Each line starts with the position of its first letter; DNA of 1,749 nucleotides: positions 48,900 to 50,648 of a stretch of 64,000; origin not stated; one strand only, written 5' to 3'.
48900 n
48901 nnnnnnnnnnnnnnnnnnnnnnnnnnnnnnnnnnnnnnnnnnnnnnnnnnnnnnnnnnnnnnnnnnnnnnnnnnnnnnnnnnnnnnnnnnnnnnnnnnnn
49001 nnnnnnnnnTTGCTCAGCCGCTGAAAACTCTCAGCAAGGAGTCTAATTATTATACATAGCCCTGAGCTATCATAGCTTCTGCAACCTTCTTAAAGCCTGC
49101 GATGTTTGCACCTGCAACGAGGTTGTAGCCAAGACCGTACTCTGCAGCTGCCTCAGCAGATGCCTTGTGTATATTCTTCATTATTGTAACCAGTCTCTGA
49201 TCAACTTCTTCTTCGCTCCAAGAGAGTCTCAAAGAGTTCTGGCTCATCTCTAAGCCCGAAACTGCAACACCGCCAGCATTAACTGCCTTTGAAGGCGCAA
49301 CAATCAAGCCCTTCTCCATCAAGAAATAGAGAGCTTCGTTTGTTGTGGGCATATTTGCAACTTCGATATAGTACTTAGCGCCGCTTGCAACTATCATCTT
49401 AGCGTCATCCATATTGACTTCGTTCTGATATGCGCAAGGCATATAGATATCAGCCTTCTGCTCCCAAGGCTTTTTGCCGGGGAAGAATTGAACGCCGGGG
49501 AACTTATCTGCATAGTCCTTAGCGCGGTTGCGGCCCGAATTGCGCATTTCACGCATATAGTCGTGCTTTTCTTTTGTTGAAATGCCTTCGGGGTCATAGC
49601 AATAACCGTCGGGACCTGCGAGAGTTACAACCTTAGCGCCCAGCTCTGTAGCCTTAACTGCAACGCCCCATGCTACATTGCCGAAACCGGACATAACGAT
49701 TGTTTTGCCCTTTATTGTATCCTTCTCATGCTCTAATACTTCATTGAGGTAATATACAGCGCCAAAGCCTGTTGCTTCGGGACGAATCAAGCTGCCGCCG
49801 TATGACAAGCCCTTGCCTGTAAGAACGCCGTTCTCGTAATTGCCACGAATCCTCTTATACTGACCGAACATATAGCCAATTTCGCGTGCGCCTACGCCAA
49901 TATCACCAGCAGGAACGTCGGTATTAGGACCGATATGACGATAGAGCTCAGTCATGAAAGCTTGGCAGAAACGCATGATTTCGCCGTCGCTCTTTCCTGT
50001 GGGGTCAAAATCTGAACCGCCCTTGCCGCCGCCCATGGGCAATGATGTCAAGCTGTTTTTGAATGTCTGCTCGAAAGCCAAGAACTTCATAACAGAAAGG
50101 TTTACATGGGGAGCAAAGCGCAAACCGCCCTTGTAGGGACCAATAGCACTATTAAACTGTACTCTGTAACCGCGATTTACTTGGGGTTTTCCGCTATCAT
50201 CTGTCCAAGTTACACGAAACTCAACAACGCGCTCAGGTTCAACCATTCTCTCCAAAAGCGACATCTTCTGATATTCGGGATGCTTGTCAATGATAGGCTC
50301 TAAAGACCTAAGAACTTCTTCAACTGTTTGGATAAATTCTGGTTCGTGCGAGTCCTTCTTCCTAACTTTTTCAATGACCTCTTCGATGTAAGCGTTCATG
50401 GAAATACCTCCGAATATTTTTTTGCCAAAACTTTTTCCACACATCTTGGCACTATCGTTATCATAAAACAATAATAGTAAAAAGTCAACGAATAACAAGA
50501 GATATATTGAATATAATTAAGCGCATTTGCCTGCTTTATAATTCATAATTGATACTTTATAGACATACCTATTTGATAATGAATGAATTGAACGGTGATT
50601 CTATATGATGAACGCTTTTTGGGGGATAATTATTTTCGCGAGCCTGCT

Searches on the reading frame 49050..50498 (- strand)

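Call 10: search_protein_families(library=pfam, proteins=[window:49050-50498:-], max_evalue=0.00001)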
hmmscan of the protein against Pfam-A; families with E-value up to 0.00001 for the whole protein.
window:49050-50498:- (482 aa): 2 families
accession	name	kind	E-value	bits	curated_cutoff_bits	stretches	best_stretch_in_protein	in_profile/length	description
PF00208.27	ELFV_dehydrog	-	2e-80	270.4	23.4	1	234-480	1-241/241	Glutamate/Leucine/Phenylalanine/Valine dehydrogenase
PF02812.23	ELFV_dehydrog_N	-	9.4e-54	181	25.3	1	88-215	1-128/129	Glu/Leu/Phe/Val dehydrogenase, dimerisation domain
